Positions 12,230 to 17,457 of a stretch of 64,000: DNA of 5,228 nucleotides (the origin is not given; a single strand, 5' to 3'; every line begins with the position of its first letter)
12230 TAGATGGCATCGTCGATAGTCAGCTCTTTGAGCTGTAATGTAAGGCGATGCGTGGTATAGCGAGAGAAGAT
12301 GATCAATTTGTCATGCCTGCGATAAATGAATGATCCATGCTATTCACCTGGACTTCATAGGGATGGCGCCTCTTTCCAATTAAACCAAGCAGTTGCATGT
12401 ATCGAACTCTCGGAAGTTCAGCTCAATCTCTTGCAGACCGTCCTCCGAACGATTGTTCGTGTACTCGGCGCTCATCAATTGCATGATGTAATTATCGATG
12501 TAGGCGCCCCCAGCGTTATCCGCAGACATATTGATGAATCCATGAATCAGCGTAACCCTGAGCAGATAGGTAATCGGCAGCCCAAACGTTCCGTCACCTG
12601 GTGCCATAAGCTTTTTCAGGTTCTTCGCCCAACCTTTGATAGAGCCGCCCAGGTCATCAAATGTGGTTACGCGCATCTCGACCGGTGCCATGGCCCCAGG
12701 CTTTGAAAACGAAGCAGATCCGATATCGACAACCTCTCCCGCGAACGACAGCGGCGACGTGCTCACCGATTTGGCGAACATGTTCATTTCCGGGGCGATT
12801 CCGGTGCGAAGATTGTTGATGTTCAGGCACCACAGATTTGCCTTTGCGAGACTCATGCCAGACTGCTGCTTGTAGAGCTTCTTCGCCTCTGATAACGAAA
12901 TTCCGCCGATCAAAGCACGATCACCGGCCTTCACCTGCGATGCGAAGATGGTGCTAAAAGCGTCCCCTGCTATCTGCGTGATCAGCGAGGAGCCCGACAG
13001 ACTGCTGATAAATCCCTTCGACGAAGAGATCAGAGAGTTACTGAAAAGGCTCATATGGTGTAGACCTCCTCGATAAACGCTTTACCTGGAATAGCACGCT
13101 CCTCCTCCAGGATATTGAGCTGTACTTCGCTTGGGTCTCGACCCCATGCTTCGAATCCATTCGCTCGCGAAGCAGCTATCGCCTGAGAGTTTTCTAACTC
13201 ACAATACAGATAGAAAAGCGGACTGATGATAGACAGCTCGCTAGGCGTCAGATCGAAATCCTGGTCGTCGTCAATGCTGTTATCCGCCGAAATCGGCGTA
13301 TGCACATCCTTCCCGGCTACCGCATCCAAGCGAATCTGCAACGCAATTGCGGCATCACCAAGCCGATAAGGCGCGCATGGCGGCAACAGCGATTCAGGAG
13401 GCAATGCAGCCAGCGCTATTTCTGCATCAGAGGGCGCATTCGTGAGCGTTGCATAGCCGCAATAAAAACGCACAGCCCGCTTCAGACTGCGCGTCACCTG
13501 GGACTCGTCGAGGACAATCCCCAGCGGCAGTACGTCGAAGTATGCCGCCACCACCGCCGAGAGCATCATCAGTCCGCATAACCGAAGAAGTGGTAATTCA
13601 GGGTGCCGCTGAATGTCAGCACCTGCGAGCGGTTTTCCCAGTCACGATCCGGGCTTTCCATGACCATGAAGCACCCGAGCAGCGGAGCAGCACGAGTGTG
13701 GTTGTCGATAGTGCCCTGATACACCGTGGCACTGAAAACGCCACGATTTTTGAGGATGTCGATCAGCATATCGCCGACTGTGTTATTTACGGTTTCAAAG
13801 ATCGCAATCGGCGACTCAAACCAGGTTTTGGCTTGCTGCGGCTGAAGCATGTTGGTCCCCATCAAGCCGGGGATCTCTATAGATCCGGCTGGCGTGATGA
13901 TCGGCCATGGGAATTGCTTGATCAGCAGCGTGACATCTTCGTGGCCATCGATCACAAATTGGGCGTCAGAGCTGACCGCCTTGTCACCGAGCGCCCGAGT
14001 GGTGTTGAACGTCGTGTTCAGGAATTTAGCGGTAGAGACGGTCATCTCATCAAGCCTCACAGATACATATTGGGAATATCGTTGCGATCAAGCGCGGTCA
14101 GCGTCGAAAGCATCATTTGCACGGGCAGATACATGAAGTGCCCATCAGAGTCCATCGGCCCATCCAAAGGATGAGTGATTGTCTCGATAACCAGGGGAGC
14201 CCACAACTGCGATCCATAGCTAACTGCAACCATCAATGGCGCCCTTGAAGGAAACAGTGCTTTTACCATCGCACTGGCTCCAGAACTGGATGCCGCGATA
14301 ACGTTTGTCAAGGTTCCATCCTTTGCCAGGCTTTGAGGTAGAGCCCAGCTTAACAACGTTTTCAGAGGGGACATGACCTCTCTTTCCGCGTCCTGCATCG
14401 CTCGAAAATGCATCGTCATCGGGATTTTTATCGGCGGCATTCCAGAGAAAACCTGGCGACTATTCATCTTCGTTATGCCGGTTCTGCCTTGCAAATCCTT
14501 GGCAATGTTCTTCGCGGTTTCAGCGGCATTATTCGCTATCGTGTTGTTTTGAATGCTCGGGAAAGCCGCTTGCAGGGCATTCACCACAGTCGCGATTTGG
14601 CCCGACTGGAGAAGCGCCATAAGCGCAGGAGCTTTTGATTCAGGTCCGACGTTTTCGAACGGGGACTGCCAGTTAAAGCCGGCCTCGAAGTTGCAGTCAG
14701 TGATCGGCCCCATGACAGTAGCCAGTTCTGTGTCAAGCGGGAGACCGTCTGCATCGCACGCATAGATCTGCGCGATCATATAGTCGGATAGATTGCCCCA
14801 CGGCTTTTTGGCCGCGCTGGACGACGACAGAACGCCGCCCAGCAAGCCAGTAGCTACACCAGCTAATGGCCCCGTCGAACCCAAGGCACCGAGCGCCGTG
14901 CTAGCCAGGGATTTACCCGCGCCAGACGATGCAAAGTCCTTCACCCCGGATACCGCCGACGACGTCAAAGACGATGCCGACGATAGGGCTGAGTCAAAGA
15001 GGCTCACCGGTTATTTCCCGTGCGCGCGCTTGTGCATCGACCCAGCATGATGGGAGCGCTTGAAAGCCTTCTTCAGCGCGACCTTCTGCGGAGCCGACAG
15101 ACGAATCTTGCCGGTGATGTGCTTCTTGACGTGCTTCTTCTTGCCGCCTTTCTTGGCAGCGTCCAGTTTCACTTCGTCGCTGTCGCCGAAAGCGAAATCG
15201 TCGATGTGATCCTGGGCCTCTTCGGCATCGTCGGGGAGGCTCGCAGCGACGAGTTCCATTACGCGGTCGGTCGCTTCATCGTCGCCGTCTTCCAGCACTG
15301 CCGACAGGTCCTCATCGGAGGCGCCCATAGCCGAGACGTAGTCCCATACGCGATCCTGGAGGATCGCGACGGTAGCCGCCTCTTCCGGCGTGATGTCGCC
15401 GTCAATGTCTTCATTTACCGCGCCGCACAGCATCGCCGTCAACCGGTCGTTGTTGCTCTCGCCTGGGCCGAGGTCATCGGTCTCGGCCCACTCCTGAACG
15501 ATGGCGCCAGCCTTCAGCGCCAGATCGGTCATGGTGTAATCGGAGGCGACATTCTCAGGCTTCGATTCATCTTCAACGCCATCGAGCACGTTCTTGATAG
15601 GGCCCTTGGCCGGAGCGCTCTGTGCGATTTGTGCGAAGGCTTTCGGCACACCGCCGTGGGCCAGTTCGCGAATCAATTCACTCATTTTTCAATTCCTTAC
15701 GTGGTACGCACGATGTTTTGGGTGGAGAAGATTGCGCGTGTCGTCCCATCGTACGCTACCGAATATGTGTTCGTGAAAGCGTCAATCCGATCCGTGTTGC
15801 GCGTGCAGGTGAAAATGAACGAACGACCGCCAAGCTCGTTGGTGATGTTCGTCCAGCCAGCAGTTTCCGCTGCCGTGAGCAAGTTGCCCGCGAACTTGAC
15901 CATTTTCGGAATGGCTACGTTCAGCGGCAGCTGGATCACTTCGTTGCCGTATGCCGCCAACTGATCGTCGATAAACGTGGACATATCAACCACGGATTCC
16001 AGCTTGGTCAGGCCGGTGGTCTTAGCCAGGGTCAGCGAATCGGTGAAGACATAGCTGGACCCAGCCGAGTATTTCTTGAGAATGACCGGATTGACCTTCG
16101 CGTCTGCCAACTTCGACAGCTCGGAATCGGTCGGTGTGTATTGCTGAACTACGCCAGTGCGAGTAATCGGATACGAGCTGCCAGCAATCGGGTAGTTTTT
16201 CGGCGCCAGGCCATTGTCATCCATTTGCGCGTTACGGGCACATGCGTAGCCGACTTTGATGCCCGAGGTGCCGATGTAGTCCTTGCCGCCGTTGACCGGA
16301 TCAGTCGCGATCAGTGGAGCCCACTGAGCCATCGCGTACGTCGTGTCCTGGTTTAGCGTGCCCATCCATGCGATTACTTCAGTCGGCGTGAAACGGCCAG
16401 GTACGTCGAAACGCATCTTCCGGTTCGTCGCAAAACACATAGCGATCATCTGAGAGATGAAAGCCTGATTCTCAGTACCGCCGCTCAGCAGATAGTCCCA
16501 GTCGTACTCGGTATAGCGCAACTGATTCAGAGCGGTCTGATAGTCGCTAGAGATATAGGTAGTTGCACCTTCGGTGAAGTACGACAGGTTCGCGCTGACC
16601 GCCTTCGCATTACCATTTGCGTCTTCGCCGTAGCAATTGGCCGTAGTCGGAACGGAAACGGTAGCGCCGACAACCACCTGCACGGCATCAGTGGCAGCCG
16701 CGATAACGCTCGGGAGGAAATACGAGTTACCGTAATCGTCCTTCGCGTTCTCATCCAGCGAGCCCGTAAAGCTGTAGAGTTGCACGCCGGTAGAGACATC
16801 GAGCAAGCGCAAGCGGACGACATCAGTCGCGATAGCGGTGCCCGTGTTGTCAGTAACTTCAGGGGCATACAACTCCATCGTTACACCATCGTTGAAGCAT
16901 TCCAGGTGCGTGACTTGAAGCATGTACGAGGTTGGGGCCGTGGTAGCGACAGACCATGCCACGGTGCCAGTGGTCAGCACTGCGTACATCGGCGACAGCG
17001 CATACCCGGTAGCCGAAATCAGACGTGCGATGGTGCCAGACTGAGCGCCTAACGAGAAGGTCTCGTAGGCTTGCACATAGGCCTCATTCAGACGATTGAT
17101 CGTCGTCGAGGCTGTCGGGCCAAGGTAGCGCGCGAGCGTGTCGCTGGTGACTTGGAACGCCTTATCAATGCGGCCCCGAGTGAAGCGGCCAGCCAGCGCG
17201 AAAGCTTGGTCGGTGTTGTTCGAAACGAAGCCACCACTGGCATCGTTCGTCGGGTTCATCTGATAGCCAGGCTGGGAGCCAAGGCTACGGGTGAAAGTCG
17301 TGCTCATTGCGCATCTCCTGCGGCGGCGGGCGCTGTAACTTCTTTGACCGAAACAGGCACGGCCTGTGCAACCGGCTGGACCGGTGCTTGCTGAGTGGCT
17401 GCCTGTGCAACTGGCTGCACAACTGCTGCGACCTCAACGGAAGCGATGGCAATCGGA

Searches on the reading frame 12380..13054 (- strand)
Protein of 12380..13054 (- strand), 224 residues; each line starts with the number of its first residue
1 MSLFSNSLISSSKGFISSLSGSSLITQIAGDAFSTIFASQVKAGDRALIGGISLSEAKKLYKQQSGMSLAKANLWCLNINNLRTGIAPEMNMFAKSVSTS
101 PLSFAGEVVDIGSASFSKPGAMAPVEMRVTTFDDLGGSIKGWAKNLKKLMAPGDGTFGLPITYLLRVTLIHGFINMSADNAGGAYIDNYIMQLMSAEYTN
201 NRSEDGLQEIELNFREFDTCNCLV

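Call 8: search_protein_families(library=phrogs, proteins=[window:12380-13054:-], max_evalue=0.001)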
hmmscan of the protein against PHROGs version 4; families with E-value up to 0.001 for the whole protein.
window:12380-13054:- (224 aa): 3 families
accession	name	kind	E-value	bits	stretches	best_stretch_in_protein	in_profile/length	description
phrog_24337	-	unknown function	9.7e-39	134.6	1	26-219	85-286/292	-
phrog_1842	-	tail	4e-12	47.3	1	49-168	20-138/204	tail tube protein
phrog_7274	-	unknown function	0.00032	21.5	1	90-170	95-175/227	-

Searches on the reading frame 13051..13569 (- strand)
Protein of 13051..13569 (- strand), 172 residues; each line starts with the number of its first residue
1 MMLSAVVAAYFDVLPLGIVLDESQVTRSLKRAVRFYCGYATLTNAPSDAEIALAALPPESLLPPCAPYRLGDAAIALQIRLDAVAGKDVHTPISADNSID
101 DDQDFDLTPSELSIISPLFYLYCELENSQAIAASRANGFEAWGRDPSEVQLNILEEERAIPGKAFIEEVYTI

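Call 8: search_protein_families(library=phrogs, proteins=[window:13051-13569:-], max_evalue=0.001)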
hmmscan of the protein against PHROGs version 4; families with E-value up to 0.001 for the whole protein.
window:13051-13569:- (172 aa): 1 family
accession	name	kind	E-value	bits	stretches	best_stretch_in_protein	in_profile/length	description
phrog_5551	-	unknown function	3e-20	73.6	1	16-171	31-139/147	-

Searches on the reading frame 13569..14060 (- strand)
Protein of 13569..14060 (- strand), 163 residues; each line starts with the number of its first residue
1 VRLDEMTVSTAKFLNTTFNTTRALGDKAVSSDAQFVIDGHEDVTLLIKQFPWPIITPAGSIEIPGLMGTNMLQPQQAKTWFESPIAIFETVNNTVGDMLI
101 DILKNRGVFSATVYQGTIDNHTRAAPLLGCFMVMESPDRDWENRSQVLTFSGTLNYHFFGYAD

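Call 8: search_protein_families(library=phrogs, proteins=[window:13569-14060:-], max_evalue=0.001)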
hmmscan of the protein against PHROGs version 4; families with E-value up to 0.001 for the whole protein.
window:13569-14060:- (163 aa): 1 family
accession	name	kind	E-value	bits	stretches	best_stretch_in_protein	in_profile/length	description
phrog_1120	-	tail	4.3e-39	134.7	1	5-161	4-165/170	tail tube protein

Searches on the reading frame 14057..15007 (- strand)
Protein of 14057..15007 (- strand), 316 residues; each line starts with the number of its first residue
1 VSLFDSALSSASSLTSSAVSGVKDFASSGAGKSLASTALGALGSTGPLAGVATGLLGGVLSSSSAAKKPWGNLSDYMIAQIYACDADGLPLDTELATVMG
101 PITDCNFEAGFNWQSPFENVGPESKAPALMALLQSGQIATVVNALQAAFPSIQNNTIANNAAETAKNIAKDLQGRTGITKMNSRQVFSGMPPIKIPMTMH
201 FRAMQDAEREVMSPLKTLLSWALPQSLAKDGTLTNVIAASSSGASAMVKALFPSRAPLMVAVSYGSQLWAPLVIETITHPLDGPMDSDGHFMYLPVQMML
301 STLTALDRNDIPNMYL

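Call 8: search_protein_families(library=phrogs, proteins=[window:14057-15007:-], max_evalue=0.001)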
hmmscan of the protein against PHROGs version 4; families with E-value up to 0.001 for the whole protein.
window:14057-15007:- (316 aa): 1 family
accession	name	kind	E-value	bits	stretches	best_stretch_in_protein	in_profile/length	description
phrog_1114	-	head and packaging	6.4e-61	206.7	1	65-315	11-226/229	PmgG-like head morphogenesis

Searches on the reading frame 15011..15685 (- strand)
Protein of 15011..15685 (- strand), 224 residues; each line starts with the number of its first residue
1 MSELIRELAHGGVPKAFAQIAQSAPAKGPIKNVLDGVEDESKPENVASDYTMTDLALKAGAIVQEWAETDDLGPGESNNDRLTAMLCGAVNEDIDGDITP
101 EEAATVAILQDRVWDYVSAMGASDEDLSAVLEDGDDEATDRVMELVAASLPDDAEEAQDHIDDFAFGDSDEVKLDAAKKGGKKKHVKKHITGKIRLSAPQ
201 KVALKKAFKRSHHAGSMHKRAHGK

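Call 8: search_protein_families(library=phrogs, proteins=[window:15011-15685:-], max_evalue=0.001)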
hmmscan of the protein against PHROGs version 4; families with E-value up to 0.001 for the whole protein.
window:15011-15685:- (224 aa): 1 family
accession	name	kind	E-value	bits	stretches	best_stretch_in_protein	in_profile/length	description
phrog_1053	-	unknown function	2.3e-36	126.8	1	30-221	24-219/230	-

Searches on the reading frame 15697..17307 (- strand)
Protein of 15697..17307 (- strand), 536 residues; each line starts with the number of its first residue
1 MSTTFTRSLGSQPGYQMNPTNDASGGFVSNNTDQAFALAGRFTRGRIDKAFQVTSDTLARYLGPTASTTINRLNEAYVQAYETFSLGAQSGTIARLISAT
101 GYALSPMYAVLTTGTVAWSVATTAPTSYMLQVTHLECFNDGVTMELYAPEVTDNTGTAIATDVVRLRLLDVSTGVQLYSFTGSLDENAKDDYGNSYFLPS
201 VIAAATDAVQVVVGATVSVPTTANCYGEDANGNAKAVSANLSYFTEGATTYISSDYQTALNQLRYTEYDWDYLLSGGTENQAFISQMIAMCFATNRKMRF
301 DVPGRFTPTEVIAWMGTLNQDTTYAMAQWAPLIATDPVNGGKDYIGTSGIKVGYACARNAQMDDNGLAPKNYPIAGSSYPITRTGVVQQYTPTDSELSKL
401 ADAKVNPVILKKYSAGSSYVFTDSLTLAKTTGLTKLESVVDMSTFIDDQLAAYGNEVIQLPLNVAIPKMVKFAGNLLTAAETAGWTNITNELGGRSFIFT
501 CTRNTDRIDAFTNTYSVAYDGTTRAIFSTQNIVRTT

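Call 3: search_protein_families(library=phrogs, proteins=[window:15697-17307:-], max_evalue=0.01)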
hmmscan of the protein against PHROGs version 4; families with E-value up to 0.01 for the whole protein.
window:15697-17307:- (536 aa): 2 families
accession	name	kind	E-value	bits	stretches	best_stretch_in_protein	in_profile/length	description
phrog_1036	-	tail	4e-110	370.4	1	1-533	1-530/531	tail sheath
phrog_14345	-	unknown function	0.00066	20.5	1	3-63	2-60/332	-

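Call 4: search_protein_families(library=pfam, proteins=[window:15697-17307:-], max_evalue=0.01)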
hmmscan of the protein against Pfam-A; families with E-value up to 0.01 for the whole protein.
window:15697-17307:- (536 aa): 0 families
